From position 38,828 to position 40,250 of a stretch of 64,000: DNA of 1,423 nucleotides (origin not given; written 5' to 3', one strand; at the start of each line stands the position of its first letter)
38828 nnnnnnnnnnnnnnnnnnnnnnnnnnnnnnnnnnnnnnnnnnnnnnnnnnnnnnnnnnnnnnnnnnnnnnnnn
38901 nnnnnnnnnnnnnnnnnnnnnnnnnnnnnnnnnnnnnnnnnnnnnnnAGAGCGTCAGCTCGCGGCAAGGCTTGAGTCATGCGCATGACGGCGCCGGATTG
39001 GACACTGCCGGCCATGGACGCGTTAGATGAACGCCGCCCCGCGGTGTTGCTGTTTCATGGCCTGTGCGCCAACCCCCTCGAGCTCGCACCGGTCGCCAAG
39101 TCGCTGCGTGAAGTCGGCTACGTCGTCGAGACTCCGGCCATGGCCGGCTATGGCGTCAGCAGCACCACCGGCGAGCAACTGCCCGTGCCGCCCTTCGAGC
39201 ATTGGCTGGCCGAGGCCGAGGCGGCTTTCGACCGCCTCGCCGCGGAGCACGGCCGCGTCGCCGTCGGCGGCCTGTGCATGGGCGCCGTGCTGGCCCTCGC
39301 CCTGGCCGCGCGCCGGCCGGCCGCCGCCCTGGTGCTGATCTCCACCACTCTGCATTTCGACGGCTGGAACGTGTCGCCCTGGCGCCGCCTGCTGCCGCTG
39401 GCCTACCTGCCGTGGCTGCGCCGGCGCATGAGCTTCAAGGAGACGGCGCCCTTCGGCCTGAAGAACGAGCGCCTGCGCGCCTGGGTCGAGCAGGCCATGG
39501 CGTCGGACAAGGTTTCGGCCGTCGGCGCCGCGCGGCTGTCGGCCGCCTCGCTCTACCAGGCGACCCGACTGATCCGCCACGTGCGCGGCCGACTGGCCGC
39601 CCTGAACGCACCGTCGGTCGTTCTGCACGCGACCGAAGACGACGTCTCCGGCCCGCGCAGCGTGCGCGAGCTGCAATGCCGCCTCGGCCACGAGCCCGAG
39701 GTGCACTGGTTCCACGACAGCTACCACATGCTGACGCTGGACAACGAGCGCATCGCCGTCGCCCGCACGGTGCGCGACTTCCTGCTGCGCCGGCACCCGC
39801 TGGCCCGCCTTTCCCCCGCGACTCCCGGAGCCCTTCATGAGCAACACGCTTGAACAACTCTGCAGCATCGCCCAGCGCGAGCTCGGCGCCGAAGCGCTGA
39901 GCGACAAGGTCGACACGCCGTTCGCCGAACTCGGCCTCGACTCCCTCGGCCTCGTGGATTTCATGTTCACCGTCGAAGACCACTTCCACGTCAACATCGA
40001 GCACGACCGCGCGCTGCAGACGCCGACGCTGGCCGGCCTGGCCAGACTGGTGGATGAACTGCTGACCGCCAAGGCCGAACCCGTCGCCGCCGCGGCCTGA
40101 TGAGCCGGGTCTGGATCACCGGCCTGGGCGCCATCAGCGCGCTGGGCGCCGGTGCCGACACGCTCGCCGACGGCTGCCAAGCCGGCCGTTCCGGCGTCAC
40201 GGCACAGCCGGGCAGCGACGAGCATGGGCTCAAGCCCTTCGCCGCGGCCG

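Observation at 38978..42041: Mini lipid-tailoring cluster: Cys-nucleophile hydrolase + ACP + ketosynthase + P-loop protein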

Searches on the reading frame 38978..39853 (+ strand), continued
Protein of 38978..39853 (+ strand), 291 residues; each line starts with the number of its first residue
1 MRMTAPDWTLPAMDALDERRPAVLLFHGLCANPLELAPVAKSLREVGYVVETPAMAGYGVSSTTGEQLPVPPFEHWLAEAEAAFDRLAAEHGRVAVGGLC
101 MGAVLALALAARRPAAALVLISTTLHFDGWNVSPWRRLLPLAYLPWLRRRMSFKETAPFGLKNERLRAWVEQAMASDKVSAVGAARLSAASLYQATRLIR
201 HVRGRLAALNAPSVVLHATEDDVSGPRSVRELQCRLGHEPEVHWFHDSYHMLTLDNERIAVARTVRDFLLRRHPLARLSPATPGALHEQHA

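Call 59: find_encoding_contigs(protein=P0172, flank=8000, max_places=3)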
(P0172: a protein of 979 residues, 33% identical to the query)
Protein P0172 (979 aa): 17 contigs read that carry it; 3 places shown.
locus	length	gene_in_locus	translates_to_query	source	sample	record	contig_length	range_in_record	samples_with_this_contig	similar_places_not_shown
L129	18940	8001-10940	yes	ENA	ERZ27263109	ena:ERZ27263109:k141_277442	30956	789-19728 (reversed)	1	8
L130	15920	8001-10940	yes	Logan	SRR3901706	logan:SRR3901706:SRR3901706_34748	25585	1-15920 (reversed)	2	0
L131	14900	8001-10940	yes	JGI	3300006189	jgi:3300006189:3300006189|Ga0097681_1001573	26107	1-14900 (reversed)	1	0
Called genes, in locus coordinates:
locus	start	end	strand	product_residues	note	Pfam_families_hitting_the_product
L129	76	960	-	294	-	PF01261:AP_endonuc_2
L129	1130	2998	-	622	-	PF02776:TPP_enzyme_N, PF00205:TPP_enzyme_M, PF02775:TPP_enzyme_C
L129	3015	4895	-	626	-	PF00294:PfkB, PF04962:KduI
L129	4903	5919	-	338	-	PF01408:GFO_IDH_MocA, PF22725:GFO_IDH_MocA_C3, PF02894:GFO_IDH_MocA_C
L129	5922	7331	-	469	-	PF00083:Sugar_tr, PF07690:MFS_1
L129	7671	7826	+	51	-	-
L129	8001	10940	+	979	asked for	PF00501:AMP-binding, PF23024:AMP-dom_DIP2-like, PF00550:PP-binding, PF00561:Abhydrolase_1 (faint), PF12146:Hydrolase_4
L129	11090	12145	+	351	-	-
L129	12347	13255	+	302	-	PF00025:Arf (weak), PF03193:RsgA_GTPase (faint), PF00071:Ras, PF08477:Roc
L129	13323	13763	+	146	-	-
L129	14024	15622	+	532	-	PF13857:Ank_5 (faint), PF00023:Ank (faint), PF13606:Ank_3 (faint), PF13637:Ank_4 (faint), PF12796:Ank_2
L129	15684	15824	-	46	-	PF11295:DUF3096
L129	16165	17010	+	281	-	PF13509:S1_2, PF17783:WHD_CvfB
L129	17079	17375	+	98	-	PF01541:GIY-YIG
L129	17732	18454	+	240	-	PF10028:DUF2270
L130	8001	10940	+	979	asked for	PF00501:AMP-binding, PF23024:AMP-dom_DIP2-like, PF00550:PP-binding, PF00561:Abhydrolase_1 (faint), PF12146:Hydrolase_4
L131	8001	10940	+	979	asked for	PF00501:AMP-binding, PF23024:AMP-dom_DIP2-like, PF00550:PP-binding, PF00561:Abhydrolase_1 (faint), PF12146:Hydrolase_4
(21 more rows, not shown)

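Call 60: find_encoding_contigs(protein=P0144, flank=8000, max_places=2)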
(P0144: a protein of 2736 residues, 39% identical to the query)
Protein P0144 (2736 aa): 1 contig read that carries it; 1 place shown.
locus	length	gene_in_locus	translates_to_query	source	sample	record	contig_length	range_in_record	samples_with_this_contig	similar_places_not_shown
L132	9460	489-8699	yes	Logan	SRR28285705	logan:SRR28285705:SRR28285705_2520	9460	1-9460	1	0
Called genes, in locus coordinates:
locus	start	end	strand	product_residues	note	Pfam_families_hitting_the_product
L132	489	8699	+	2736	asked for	PF00501:AMP-binding, PF00550:PP-binding, PF00109:ketoacyl-synt, PF02801:Ketoacyl-synt_C, PF16197:KAsynt_C_assoc, PF22336:RhiE-like_linker, PF22621:CurL-like_PKS_C, PF21089:PKS_DH_N, +11 more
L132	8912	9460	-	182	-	?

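Call 76: search_dna_similar(query=window:39014-39853:+, collection=plasmids, mode=protein, max_evalue=1e-20, max_rows=15)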
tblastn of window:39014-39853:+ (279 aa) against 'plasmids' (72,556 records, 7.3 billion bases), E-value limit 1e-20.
Records with a match: 21; places in all: 21; records where one place covers at least 80% of the query: 21.
Best place of each record, by identity: <60% 21.
By first word of the organism name: Paraburkholderia 12; Caballeronia 7; Azospirillum 1; Aureimonas 1.
By predicted mobility (MOB-suite, as given by PLSDB): non-mobilizable 15; mobilizable 6.
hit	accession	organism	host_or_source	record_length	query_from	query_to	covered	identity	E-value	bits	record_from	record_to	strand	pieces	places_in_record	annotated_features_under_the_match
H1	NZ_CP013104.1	Paraburkholderia caribensis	-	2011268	10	257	89%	42.4%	4e-33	135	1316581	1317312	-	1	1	none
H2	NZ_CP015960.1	Paraburkholderia caribensis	Mimosa,single cell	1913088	10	257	89%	42.4%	5e-33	134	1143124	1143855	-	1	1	none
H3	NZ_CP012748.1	Paraburkholderia caribensis MBA4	soil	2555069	10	257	89%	42.0%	2e-33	135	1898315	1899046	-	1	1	none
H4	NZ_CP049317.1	Caballeronia sp. SBC2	whole organism,soil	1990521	10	257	89%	42.0%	7e-29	122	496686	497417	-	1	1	none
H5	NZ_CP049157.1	Caballeronia sp. SBC1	whole organism,soil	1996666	10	257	89%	42.0%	7e-29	122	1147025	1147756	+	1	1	none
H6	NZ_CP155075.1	Paraburkholderia sp. PREW-6R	single cell,Phlox subulata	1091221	10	257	89%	41.6%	2e-32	132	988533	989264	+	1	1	none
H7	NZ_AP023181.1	Paraburkholderia sp. PGU19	Physopelta gutta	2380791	10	257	89%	41.6%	3e-31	129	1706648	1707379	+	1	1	none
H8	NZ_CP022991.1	Paraburkholderia aromaticivorans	-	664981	10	257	89%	41.2%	2e-31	130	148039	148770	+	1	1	alpha/beta fold hydrolase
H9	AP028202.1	Paraburkholderia largidicola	Physopelta gutta,midgut,Midgut crypts ...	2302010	10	257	89%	41.2%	3e-31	129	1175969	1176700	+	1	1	estA: carboxylesterase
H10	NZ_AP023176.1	Paraburkholderia largidicola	Physopelta gutta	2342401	10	257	89%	41.2%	3e-31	129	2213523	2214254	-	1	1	none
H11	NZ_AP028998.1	Paraburkholderia sp. 22B1P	-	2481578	10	257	89%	41.2%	3e-31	129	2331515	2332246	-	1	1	none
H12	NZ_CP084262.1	Caballeronia sp. SL2Y3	Jalysus wickhami,Cell culture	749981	10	257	89%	41.2%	6e-30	125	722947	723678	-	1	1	alpha/beta fold hydrolase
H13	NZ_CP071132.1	Caballeronia sp. M1242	Homo sapiens,ETA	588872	10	257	89%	41.2%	2e-29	124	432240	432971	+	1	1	alpha/beta fold hydrolase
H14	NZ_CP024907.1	Paraburkholderia caledonica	soil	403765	11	257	89%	41.4%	5e-32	131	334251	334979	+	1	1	alpha/beta fold hydrolase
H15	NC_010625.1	Paraburkholderia phymatum STM815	-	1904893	10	257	89%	40.8%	9e-31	128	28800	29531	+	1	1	record has no annotation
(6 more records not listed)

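Call 77: get_annotated_region(hit=H8, flank=4000)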
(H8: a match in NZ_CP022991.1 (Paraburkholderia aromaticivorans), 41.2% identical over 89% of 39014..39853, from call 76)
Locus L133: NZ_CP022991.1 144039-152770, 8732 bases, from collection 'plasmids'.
description: Paraburkholderia aromaticivorans strain BN5 plasmid pBN1, complete sequence
organism: Paraburkholderia aromaticivorans (NCBI taxid 2026199)
taxonomy: Bacteria; Pseudomonadota; Betaproteobacteria; Burkholderiales; Burkholderiaceae; Paraburkholderia; Paraburkholderia aromaticivorans
host: -; source: -; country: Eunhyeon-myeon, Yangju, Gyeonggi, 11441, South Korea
typing (MOB-suite, as given by PLSDB): non-mobilizable
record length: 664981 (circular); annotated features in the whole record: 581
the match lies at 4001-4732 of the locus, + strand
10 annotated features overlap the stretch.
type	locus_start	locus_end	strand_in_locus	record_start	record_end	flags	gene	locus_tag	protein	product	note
CDS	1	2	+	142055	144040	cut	-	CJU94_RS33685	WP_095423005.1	SMP-30/gluconolactonase/LRE family protein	-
CDS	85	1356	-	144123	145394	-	dmeF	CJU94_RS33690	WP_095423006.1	CDF family Co(II)/Ni(II) efflux transporter DmeF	GO:0006812 - monoatomic cation transport [Evidence IEA]; GO:0055085 - transmembrane transport [Evidence IEA]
CDS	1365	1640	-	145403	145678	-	-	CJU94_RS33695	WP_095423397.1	metal/formaldehyde-sensitive transcriptional repressor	-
CDS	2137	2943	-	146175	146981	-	-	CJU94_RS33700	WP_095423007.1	alpha/beta fold hydrolase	-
CDS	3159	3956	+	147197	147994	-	-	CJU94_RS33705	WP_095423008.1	DUF4118 domain-containing protein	-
CDS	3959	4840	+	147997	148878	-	-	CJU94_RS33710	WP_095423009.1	alpha/beta fold hydrolase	-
CDS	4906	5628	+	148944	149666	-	-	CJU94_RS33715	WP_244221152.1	MipA/OmpV family protein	-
CDS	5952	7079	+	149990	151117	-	-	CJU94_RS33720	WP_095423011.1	MBL fold metallo-hydrolase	-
CDS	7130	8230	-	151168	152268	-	-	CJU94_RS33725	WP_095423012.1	sialidase family protein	-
CDS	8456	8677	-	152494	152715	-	-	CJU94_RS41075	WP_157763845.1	hypothetical protein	-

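Call 81: find_encoding_contigs(protein=P0125, flank=7000, max_places=2)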
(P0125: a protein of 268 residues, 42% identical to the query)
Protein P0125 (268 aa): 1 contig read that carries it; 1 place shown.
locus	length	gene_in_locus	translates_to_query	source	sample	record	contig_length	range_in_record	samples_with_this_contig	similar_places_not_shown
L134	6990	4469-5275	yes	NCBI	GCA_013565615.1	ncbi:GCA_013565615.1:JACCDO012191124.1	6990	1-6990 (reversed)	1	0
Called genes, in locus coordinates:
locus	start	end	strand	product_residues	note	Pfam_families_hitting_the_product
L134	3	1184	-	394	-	?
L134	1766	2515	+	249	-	PF02390:Methyltransf_4 (weak), PF13649:Methyltransf_25 (weak)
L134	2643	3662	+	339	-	-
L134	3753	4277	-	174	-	PF03350:UPF0114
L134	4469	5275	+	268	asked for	PF00561:Abhydrolase_1, PF12146:Hydrolase_4, PF12697:Abhydrolase_6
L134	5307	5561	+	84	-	PF00550:PP-binding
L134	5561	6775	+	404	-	PF00109:ketoacyl-synt, PF00108:Thiolase_N (weak), PF02801:Ketoacyl-synt_C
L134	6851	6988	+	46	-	?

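Call 82: find_encoding_contigs(protein=P0127, flank=7000, max_places=2)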
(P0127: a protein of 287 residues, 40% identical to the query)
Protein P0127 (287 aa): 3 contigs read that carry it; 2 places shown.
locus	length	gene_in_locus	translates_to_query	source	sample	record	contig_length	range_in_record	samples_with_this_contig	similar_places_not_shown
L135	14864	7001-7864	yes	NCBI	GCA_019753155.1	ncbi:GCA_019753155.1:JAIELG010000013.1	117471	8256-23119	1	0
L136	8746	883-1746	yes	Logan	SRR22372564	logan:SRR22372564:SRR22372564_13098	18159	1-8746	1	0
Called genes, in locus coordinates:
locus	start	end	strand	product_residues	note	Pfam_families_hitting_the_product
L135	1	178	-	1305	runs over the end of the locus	PF18076:FGAR-AT_N, PF18072:FGAR-AT_linker, PF02769:AIRS_C, PF22689:FGAR-AT_PurM_N-like, PF02769:AIRS_C, PF13507:GATase_5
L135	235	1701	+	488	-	PF03853:YjeF_N, PF01256:Carb_kinase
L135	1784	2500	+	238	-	PF04333:MlaA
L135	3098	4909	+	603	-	PF05157:MshEN, PF00437:T2SSE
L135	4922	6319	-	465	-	PF13638:PIN_4, PF02562:PhoH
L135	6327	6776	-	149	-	PF00578:AhpC-TSA, PF08534:Redoxin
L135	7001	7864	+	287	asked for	PF00561:Abhydrolase_1, PF01738:DLH (faint), PF12146:Hydrolase_4, PF12697:Abhydrolase_6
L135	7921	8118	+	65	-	PF00550:PP-binding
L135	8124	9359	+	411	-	PF00109:ketoacyl-synt, PF00108:Thiolase_N (faint), PF02801:Ketoacyl-synt_C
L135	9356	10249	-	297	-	-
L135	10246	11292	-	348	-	PF01073:3Beta_HSD (weak), PF01370:Epimerase, PF16363:GDP_Man_Dehyd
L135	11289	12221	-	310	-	PF00551:Formyl_trans_N, PF02911:Formyl_trans_C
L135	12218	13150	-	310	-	PF00535:Glycos_transf_2, PF13641:Glyco_tranf_2_3 (weak)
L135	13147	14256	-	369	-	PF01041:DegT_DnrJ_EryC1, PF00155:Aminotran_1_2 (weak)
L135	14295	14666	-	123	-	PF00892:EamA, PF00893:Multi_Drug_Res (weak)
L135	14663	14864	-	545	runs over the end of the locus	PF02366:PMT, PF13231:PMT_2, PF18583:Arnt_C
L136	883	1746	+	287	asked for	PF00561:Abhydrolase_1, PF01738:DLH (faint), PF12146:Hydrolase_4, PF12697:Abhydrolase_6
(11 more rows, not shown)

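Call 83: find_encoding_contigs(protein=P0130, flank=7000, max_places=2)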
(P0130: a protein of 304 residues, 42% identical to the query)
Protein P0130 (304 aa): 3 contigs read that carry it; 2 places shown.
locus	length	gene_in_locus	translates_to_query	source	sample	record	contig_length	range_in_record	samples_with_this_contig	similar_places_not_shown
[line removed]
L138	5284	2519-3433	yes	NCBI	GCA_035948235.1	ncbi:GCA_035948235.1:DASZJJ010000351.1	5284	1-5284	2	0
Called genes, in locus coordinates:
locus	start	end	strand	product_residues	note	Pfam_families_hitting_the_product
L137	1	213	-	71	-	?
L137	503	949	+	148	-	PF02077:SURF4 (faint), PF07291:MauE (weak), PF07681:DoxX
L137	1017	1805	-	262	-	PF00378:ECH_1, PF16113:ECH_2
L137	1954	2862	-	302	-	PF00126:HTH_1, PF03466:LysR_substrate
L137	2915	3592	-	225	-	PF01370:Epimerase (faint)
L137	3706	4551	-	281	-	PF00106:adh_short, PF01370:Epimerase, PF08659:KR, PF13460:NAD_binding_10, PF13561:adh_short_C2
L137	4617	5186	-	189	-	PF00440:TetR_N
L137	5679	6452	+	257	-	PF13493:DUF4118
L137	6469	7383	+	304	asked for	PF12146:Hydrolase_4, PF12697:Abhydrolase_6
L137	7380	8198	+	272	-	PF06629:MipA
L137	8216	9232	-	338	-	?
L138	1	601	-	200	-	PF00106:adh_short, PF01370:Epimerase, PF08659:KR, PF13460:NAD_binding_10, PF13561:adh_short_C2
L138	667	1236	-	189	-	PF00440:TetR_N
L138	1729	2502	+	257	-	PF13493:DUF4118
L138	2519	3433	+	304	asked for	PF12146:Hydrolase_4, PF12697:Abhydrolase_6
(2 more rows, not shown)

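Call 84: search_protein_families(library=ncbifam, proteins=[L135:9356-10249:-], max_evalue=0.00001)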
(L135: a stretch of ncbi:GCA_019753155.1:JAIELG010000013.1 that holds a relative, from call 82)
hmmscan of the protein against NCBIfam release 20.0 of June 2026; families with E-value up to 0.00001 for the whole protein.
L135:9356-10249:- (297 aa): 1 family
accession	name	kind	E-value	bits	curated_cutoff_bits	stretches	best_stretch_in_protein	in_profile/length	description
NF011923.2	PRK15394.1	equivalog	2e-69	234.1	382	1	2-291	2-293/294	4-deoxy-4-formamido-L-arabinose-phosphoundecaprenol deformylase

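Call 85: find_encoding_contigs(protein=P0121, flank=7000, max_places=2)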
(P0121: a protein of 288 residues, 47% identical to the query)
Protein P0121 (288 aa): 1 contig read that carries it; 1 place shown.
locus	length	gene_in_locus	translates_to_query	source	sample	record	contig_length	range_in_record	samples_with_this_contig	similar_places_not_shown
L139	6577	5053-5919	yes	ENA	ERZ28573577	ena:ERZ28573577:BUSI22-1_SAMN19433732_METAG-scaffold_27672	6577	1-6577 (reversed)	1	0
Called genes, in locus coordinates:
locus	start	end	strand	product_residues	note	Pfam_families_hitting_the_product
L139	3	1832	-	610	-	?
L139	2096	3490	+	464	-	PF00324:AA_permease, PF13520:AA_permease_2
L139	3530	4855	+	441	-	PF04966:OprB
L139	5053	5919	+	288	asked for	PF00561:Abhydrolase_1, PF12146:Hydrolase_4, PF12697:Abhydrolase_6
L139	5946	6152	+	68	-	PF00550:PP-binding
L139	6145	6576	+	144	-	?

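Call 86: find_encoding_contigs(protein=P0137, flank=7000, max_places=2)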
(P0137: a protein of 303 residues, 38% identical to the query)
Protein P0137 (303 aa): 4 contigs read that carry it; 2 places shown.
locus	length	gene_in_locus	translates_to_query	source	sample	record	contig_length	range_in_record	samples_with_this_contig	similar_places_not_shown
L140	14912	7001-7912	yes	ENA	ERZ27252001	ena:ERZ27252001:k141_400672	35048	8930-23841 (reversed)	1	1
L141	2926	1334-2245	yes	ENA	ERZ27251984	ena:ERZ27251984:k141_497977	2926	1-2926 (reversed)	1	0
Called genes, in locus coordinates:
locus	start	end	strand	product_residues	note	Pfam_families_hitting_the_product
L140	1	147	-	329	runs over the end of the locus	-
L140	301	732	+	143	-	PF00903:Glyoxalase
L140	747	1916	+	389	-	PF11306:DUF3108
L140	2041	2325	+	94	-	PF12091:DUF3567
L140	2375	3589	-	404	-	PF05145:AbrB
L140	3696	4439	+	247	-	PF04187:Cofac_haem_bdg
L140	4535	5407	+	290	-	PF01842:ACT (weak), PF00551:Formyl_trans_N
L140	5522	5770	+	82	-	PF00550:PP-binding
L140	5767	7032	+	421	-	PF00109:ketoacyl-synt, PF02801:Ketoacyl-synt_C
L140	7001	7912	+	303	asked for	PF12146:Hydrolase_4, PF00561:Abhydrolase_1 (faint)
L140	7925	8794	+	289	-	PF00126:HTH_1, PF03466:LysR_substrate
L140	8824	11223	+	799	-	PF11845:Tll0287-like, PF00989:PAS, PF08448:PAS_4, PF13188:PAS_8, PF13426:PAS_9, PF00512:HisKA, PF02518:HATPase_c, PF00072:Response_reg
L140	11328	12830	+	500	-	PF01565:FAD_binding_4, PF02913:FAD-oxidase_C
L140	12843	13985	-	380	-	PF00266:Aminotran_5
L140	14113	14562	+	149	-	PF00072:Response_reg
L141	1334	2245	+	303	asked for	PF12146:Hydrolase_4, PF00561:Abhydrolase_1 (faint)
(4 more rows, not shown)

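Call 87: find_encoding_contigs(protein=P0138, flank=7000, max_places=2)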
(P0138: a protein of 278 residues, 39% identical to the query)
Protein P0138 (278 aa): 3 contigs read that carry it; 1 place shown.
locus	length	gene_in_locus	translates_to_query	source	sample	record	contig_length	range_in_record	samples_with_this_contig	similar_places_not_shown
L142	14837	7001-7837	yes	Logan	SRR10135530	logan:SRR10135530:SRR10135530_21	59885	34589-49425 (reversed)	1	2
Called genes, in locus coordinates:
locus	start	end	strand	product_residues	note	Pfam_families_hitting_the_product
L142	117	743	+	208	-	-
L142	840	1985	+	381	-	PF04339:FemAB_like, PF13480:Acetyltransf_6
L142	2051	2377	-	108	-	PF00462:Glutaredoxin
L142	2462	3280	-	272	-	PF17827:PrmC_N, PF05175:MTS, PF06325:PrmA (weak), PF13847:Methyltransf_31, PF13649:Methyltransf_25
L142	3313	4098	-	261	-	PF00563:EAL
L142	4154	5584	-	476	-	PF03448:MgtE_N, PF00571:CBS, PF01769:MgtE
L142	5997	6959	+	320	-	PF01544:CorA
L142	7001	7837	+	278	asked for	PF00561:Abhydrolase_1, PF12146:Hydrolase_4, PF12697:Abhydrolase_6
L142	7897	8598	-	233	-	PF13493:DUF4118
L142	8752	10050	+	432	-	PF08886:GshA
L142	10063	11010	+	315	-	PF02951:GSH-S_N, PF14398:ATPgrasp_YheCD (weak), PF02955:GSH-S_ATP, PF08443:RimK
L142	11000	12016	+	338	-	PF02424:ApbE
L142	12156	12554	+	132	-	PF03610:EIIA-man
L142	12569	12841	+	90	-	PF00381:PTS-HPr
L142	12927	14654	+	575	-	PF05524:PEP-utilisers_N, PF00391:PEP-utilizers, PF02896:PEP-utilizers_C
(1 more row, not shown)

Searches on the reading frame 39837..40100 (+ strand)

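Call 3: search_protein_families(library=pfam, proteins=[window:39837-40100:+], max_evalue=0.01)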
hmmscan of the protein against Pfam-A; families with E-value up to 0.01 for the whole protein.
window:39837-40100:+ (87 aa): 2 families
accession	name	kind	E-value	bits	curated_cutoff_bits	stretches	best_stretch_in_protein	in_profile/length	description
PF00550.31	PP-binding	-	4.9e-14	52.8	20.8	1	6-72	1-67/67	Phosphopantetheine attachment site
PF23297.2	ACP_SdgA_C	-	0.002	18.6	27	1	25-79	32-86/95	Highly reducing polyketide synthase sdgA, C-terminal ACP domain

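Call 4: search_protein_families(library=ncbifam, proteins=[window:39837-40100:+], max_evalue=0.01)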
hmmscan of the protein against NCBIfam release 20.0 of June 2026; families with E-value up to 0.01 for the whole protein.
window:39837-40100:+ (87 aa): 11 families
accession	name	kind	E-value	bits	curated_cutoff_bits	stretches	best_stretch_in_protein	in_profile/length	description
NF002150.0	PRK00982.1-4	subfamily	6e-07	29.6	66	1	6-72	8-75/80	acyl carrier protein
NF009104.0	PRK12449.1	equivalog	7.9e-07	28.9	70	1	4-56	6-59/80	acyl carrier protein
TIGR00517.1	acyl_carrier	equivalog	3.4e-06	26.8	70.45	1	2-64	2-65/77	acyl carrier protein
NF058660.1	cispen_ACP_AmcB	equivalog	4.9e-06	26.6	80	1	30-75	31-78/80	cispentacin biosynthesis acyl carrier protein AmcB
NF002148.0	PRK00982.1-2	subfamily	4.9e-06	26.3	71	1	3-64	4-66/79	acyl carrier protein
NF002151.0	PRK00982.1-5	equivalog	7.2e-05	22.8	92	1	1-65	1-66/78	acyl carrier protein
NF005480.0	PRK07081.1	equivalog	0.00016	21.6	72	1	11-70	12-68/83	acyl carrier protein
NF002149.0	PRK00982.1-3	equivalog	0.00043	20.2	106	1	4-62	4-63/78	acyl carrier protein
NF006031.0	PRK08172.1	equivalog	0.0005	20.7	76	1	31-78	33-80/82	acyl carrier protein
NF002147.0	PRK00982.1-1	equivalog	0.00071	19.4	84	1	4-58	8-63/83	acyl carrier protein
NF040636.1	AcpM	exception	0.002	18.1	146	1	8-81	10-84/93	meromycolate extension acyl carrier protein AcpM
